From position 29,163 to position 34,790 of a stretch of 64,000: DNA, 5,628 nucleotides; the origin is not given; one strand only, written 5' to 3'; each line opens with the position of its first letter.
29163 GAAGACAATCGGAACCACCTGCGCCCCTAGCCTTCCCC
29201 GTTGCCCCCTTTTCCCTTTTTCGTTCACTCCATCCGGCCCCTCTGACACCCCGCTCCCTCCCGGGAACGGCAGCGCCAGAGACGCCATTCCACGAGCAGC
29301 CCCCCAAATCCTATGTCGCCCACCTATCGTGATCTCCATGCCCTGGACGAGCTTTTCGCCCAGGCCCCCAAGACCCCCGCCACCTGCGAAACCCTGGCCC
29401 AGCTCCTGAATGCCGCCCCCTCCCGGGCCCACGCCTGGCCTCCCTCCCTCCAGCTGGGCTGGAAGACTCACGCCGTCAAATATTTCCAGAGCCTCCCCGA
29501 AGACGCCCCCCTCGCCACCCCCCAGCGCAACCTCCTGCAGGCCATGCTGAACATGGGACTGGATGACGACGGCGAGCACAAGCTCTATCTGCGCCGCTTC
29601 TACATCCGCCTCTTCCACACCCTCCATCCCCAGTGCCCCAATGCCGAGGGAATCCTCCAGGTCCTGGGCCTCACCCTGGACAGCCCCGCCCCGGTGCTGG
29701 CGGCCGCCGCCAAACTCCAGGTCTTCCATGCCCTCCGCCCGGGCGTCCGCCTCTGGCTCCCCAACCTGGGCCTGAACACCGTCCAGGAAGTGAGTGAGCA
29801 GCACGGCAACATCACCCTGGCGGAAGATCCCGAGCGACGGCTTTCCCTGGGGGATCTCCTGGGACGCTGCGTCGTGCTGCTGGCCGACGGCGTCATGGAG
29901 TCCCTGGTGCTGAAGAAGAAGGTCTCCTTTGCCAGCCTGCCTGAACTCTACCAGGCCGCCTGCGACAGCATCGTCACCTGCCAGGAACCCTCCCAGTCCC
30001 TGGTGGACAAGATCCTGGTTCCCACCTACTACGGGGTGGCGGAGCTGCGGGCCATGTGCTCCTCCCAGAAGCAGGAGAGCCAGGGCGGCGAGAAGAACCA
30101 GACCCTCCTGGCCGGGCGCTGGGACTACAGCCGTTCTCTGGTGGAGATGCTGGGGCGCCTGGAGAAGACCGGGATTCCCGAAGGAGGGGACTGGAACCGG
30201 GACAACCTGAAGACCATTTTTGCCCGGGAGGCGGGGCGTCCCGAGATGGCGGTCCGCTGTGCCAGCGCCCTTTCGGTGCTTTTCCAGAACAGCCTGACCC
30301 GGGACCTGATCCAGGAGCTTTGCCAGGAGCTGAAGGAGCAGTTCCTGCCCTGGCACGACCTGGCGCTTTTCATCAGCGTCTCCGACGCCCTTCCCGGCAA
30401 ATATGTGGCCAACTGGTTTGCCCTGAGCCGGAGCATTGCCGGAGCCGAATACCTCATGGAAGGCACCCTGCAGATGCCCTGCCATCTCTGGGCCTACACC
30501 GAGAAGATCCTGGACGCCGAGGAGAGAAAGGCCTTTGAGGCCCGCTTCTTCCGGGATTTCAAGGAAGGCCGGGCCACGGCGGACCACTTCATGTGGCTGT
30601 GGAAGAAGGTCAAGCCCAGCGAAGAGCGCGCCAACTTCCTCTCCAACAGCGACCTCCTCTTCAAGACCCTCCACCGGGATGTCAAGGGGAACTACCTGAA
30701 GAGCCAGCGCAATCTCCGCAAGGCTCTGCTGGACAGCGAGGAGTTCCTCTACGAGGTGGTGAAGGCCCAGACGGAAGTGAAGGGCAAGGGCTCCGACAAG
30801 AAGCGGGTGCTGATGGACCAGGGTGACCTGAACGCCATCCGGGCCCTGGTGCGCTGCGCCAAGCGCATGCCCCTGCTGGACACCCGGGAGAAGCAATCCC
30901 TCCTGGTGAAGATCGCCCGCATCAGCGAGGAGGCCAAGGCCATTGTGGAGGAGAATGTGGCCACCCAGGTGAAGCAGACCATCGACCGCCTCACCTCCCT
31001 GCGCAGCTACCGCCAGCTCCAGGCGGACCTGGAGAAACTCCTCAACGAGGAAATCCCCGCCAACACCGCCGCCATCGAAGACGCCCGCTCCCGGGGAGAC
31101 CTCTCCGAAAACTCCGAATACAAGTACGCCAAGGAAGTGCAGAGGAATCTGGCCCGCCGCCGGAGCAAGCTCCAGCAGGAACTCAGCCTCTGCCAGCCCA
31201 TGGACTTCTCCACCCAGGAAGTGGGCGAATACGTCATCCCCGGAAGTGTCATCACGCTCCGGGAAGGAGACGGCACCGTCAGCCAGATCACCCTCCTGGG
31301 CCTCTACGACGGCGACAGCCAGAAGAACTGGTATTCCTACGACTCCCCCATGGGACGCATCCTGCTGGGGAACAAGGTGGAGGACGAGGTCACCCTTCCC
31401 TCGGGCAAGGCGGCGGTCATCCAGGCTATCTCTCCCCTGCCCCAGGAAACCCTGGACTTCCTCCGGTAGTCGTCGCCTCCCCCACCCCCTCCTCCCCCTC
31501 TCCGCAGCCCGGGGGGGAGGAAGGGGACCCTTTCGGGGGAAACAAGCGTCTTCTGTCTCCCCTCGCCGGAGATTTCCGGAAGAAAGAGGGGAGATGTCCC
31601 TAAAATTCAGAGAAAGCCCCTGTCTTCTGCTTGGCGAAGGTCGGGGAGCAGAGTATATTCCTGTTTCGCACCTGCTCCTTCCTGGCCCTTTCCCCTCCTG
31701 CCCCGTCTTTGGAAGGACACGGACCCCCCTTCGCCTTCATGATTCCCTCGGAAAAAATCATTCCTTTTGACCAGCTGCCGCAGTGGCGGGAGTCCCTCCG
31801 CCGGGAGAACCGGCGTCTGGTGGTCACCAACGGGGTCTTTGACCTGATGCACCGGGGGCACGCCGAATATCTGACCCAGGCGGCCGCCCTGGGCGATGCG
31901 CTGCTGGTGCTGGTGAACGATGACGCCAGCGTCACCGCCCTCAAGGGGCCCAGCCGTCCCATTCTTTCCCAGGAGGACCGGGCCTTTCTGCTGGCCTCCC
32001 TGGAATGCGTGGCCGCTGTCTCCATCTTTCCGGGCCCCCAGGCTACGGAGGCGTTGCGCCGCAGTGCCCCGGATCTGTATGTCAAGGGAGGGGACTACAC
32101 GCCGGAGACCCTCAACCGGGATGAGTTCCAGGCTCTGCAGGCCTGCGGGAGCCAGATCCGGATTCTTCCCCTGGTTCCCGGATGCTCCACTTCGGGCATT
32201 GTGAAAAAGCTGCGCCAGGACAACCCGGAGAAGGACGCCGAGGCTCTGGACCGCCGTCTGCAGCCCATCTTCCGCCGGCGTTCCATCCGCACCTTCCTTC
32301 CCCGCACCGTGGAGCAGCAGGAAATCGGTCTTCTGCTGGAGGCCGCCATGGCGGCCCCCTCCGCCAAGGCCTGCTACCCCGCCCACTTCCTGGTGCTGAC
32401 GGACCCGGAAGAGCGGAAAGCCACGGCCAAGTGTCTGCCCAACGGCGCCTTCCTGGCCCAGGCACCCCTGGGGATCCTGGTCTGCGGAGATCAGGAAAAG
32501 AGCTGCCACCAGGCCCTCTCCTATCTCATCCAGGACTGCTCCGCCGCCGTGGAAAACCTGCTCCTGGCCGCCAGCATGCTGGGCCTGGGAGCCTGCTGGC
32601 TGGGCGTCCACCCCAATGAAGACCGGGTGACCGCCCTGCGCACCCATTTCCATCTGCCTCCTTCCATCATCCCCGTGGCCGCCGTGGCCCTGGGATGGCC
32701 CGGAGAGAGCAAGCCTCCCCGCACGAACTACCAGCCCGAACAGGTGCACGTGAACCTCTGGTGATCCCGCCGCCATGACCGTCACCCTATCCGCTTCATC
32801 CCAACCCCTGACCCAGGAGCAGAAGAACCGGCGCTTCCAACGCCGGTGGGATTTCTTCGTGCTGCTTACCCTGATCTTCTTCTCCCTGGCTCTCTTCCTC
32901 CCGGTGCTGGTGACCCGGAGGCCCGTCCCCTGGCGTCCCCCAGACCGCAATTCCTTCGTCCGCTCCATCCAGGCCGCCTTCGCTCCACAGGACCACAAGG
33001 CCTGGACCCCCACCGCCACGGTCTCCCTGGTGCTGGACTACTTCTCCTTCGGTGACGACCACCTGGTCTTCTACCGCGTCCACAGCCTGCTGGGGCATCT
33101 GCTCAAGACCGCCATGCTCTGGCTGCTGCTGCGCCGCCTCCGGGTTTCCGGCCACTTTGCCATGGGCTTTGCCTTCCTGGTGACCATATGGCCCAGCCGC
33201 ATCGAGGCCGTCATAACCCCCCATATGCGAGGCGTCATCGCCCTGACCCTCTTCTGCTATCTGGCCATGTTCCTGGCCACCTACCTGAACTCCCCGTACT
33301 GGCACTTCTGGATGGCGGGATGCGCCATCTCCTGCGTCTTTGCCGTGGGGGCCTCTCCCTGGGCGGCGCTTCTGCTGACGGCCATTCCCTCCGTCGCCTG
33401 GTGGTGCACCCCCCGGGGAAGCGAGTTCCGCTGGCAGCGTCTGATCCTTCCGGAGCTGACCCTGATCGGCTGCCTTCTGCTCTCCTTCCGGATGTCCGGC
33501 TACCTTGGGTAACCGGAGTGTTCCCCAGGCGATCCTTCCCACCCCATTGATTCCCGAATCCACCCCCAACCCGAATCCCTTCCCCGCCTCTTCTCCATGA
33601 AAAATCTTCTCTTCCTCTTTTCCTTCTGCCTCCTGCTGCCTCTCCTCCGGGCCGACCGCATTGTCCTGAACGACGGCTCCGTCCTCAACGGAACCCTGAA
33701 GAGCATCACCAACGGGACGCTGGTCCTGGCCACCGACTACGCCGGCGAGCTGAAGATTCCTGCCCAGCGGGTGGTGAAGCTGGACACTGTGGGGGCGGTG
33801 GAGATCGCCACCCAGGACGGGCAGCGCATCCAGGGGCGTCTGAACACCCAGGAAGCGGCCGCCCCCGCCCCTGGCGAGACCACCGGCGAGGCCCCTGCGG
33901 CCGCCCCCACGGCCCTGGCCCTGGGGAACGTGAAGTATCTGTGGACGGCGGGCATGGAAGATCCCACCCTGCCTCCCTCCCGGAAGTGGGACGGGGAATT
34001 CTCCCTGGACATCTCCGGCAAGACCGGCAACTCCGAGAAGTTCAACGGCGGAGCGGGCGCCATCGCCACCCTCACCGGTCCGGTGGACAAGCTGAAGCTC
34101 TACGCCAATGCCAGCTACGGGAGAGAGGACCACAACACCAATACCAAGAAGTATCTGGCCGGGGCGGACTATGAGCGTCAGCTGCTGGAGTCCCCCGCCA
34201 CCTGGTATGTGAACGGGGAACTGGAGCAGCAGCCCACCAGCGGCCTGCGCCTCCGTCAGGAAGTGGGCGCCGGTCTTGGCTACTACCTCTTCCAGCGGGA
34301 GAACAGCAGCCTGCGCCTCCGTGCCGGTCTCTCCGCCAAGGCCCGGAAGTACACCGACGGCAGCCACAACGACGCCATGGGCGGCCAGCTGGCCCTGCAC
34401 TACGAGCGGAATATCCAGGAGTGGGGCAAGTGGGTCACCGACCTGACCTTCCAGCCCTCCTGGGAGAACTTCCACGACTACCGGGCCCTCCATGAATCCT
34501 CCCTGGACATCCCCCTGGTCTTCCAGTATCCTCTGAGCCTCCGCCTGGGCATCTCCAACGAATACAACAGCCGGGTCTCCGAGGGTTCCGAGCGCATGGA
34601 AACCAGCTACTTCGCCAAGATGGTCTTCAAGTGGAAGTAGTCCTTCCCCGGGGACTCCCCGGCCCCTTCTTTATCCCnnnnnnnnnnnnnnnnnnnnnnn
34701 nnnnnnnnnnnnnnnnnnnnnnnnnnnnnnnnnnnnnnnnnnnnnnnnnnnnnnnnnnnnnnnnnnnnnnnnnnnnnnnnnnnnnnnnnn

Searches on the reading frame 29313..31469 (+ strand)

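Call 37: search_protein_families(library=pfam, proteins=[window:29313-31469:+], max_evalue=0.001)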
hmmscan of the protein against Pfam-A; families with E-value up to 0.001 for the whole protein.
window:29313-31469:+ (718 aa): 2 families
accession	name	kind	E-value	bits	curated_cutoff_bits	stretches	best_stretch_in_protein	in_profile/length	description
PF03449.20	GreA_GreB_N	-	2.4e-17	63.3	24.5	1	564-627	6-69/71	Transcription elongation factor, N-terminal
PF01272.25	GreA_GreB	-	4.6e-11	43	26.9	1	641-697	6-63/77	Transcription elongation factor, GreA/GreB, C-term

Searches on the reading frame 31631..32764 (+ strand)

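Call 37: search_protein_families(library=pfam, proteins=[window:31631-32764:+], max_evalue=0.001)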
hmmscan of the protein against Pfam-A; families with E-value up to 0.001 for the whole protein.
window:31631-32764:+ (377 aa): 3 families
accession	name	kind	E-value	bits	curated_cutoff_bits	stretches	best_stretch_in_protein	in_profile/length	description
PF00881.29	Nitroreductase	-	8e-25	88.4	23.5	2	268-356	80-167/167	Nitroreductase family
PF01467.32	CTP_transf_like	-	3.3e-12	47.2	21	1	65-160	1-94/133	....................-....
PF14512.11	TM1586_NiRdase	-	1.2e-05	25.5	27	1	211-335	4-116/215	Putative TM nitroreductase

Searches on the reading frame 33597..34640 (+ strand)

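Call 37: search_protein_families(library=pfam, proteins=[window:33597-34640:+], max_evalue=0.001)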
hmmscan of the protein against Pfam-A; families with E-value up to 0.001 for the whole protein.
window:33597-34640:+ (347 aa): 1 family
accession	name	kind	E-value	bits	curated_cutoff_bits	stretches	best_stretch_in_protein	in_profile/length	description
PF04338.18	DUF481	-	7.8e-29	101.6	21.1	1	140-346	6-210/210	Protein of unknown function, DUF481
